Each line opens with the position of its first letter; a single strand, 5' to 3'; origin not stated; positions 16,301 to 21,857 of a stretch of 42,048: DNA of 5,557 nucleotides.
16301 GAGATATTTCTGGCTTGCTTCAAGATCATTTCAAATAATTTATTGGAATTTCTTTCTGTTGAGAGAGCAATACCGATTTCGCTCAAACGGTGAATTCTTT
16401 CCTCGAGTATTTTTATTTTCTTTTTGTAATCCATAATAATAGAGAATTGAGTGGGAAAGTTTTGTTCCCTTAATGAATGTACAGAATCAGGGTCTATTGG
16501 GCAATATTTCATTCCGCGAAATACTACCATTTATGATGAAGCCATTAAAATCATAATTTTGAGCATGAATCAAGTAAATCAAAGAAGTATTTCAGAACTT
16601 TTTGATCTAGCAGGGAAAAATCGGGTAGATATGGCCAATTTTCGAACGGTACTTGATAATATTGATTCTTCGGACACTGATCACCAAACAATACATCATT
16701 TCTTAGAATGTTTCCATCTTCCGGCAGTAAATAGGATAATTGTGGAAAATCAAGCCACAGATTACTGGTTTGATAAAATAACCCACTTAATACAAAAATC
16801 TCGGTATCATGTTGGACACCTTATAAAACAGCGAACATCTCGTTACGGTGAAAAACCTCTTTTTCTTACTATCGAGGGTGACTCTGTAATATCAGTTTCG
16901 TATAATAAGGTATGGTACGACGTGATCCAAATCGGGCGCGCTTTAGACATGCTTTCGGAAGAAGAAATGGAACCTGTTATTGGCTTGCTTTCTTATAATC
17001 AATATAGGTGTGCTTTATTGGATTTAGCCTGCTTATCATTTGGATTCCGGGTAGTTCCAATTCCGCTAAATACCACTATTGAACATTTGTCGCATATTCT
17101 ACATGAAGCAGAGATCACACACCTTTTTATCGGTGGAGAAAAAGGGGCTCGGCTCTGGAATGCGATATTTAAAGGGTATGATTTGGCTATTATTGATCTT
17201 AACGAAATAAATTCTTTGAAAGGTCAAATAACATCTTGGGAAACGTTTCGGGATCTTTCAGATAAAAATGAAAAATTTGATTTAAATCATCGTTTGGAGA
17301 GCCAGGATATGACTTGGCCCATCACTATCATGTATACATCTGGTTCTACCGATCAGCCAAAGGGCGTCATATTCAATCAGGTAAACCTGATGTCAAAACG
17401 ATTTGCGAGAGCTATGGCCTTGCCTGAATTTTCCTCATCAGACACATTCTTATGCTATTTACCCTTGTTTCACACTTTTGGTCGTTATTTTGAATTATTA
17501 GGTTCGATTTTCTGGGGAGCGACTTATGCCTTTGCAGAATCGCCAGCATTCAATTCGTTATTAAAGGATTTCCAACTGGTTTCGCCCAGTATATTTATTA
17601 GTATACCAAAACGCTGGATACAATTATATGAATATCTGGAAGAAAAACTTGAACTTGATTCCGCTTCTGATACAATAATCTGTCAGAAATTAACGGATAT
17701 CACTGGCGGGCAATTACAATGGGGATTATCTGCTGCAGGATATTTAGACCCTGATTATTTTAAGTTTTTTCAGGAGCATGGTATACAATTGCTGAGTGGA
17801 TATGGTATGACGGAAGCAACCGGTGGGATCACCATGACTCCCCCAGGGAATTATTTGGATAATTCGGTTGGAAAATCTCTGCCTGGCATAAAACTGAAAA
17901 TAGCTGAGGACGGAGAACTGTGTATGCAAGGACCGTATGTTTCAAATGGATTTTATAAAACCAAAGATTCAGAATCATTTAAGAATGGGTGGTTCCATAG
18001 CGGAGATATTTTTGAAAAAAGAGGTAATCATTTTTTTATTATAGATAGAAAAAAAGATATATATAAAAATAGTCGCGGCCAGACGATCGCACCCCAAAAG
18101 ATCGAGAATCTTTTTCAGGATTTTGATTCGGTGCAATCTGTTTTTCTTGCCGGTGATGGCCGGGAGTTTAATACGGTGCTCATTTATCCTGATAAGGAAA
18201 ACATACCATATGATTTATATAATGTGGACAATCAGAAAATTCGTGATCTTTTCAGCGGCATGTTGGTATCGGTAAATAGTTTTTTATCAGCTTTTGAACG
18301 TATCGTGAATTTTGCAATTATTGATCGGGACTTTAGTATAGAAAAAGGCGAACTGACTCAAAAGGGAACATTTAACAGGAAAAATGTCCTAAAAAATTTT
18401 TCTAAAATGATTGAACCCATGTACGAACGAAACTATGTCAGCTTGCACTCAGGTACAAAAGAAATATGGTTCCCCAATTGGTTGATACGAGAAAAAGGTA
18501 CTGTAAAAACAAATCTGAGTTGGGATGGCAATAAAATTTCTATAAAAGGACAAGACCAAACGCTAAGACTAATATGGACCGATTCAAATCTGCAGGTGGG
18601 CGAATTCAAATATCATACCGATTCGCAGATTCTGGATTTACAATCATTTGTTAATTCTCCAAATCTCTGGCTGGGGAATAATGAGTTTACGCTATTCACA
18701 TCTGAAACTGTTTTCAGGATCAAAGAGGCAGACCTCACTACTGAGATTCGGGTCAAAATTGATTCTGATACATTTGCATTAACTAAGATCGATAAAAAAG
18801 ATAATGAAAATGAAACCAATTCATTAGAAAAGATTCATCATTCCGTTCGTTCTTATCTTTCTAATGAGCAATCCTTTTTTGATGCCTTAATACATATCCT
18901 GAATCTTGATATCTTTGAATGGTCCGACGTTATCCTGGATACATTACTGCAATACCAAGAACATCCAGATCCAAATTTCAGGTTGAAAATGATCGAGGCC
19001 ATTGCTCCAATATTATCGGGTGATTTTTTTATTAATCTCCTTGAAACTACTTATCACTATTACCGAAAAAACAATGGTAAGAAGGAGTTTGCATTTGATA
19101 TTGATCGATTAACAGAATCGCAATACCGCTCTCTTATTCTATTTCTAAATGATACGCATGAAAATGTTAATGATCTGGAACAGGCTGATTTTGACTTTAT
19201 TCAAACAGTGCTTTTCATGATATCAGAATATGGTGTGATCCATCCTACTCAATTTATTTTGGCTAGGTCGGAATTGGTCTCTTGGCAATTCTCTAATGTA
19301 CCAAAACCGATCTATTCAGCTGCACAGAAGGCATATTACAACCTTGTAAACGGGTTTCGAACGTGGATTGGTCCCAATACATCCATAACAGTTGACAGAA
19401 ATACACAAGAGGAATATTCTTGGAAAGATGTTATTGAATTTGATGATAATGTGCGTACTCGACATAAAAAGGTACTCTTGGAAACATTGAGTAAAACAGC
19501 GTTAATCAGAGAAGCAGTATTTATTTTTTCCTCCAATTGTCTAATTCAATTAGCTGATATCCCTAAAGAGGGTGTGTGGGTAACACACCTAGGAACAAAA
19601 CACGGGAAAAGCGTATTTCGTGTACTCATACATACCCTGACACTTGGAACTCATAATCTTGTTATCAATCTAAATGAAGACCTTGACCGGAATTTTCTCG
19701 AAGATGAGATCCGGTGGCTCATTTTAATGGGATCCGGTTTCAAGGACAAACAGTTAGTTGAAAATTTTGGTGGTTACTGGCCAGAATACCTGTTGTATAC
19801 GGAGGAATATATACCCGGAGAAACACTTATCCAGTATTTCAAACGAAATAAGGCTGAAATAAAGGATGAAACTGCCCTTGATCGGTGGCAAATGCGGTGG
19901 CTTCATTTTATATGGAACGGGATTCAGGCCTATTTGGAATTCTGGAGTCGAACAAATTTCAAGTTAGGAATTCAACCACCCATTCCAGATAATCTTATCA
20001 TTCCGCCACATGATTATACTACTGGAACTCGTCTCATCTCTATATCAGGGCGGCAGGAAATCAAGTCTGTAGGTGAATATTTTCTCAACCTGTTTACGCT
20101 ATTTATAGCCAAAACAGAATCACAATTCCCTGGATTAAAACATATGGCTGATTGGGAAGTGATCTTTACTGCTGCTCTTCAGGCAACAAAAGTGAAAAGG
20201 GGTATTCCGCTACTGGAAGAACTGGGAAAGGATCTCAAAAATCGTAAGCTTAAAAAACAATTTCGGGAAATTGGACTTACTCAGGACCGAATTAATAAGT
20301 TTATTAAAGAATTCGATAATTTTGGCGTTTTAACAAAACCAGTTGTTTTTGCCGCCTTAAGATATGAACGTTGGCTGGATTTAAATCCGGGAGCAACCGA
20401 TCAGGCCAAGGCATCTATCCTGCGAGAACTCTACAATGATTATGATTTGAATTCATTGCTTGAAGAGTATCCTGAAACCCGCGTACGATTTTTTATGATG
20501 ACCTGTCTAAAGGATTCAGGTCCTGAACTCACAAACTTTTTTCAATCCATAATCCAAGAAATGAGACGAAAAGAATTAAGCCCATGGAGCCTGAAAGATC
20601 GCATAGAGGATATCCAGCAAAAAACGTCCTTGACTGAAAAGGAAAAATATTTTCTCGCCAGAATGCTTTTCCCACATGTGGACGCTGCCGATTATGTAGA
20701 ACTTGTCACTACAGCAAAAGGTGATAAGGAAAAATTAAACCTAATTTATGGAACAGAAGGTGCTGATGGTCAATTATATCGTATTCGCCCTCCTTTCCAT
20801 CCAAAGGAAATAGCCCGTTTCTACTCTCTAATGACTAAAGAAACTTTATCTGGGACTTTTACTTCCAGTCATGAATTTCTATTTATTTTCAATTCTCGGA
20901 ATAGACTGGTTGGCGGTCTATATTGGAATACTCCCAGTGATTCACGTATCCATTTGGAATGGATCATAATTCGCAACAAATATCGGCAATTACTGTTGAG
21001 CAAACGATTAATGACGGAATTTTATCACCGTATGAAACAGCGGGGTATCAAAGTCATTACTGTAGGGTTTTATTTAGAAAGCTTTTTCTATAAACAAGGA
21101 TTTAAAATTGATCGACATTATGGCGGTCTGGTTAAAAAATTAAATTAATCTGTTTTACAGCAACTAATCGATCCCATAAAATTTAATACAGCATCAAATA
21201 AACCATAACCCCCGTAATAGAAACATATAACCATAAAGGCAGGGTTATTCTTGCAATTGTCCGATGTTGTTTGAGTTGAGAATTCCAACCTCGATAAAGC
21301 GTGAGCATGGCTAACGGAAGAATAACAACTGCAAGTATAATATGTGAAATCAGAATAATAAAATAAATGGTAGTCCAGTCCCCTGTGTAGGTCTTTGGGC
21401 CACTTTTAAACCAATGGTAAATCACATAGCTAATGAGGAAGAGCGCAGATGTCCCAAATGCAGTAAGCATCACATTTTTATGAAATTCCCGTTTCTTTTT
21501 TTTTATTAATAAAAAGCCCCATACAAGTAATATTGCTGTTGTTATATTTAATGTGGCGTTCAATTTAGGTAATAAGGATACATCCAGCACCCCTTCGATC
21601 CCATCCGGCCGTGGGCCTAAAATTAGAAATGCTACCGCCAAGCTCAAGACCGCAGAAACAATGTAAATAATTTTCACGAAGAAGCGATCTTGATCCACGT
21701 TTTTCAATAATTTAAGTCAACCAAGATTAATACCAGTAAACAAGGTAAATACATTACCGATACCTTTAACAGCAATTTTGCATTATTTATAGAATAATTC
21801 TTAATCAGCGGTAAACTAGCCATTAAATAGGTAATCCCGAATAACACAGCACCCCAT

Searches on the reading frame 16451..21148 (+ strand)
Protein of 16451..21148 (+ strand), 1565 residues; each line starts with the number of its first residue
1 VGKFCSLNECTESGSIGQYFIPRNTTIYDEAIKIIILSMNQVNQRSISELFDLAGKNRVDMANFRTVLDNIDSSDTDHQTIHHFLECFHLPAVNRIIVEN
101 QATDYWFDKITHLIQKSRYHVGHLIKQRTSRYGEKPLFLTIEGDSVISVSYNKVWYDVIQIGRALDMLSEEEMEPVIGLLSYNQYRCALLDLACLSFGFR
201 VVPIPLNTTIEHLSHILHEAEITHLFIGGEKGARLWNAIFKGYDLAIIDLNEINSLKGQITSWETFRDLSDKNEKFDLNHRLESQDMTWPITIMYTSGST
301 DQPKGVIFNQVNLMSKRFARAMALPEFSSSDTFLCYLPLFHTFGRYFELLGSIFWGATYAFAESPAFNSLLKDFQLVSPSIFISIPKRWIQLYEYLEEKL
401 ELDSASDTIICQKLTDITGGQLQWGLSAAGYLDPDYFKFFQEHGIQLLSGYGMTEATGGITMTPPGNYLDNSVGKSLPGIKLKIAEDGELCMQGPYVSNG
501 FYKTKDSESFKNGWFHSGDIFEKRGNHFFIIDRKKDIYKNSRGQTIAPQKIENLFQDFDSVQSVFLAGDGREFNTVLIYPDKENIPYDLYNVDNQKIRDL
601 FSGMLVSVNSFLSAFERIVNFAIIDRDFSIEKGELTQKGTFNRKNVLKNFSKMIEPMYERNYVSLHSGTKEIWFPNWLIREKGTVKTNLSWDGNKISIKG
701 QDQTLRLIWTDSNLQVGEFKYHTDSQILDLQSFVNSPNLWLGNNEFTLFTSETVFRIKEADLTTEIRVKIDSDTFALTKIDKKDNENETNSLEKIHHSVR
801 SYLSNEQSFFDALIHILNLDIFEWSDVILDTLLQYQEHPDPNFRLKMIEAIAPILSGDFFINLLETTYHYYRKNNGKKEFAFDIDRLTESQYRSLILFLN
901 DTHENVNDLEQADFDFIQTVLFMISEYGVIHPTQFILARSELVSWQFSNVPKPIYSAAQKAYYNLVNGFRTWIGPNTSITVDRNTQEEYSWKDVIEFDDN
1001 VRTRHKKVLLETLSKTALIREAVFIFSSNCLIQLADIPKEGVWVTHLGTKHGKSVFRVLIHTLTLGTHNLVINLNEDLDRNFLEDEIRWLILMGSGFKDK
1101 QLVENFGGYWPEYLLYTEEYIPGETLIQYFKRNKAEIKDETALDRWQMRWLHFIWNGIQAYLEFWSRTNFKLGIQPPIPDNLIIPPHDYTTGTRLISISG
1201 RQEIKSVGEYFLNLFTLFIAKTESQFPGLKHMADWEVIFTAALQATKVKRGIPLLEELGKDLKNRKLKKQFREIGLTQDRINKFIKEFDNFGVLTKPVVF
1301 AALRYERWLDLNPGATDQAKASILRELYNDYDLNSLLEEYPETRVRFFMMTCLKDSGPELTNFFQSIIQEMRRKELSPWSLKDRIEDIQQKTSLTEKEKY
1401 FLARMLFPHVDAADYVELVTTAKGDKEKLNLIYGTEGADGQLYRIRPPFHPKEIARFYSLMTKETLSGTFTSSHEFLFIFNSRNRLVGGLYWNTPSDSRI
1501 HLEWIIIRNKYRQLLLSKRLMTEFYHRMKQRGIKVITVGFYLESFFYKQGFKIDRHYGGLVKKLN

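Call 10: search_protein_families(library=pfam, proteins=[window:16451-21148:+], max_evalue=0.001)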
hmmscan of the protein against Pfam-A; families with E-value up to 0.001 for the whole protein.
window:16451-21148:+ (1565 aa): 3 families
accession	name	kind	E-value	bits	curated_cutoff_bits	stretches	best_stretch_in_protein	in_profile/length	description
PF00501.34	AMP-binding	-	3e-47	161.7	29.9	1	128-502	4-384/384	AMP-binding enzyme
PF23562.2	AMP-binding_C_3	-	5.4e-12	46.6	20.8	1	541-660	7-122/124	AMP-binding enzyme C-terminal domain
PF13673.13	Acetyltransf_10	-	1e-06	29.2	23.6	1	1448-1552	4-108/128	Acetyltransferase (GNAT) domain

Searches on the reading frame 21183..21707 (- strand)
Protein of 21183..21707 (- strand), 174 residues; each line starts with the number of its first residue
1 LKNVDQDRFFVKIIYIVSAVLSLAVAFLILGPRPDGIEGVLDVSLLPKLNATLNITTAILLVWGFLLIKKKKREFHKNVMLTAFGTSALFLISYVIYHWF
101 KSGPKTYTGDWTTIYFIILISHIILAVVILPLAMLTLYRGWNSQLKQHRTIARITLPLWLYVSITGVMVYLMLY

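Call 10: search_protein_families(library=pfam, proteins=[window:21183-21707:-], max_evalue=0.001)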
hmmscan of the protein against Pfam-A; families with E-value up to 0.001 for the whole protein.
window:21183-21707:- (174 aa): 1 family
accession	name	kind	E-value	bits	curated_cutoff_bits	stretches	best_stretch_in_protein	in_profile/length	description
PF04238.17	DUF420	-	3e-44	150.9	30.5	1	46-173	1-130/130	Protein of unknown function (DUF420)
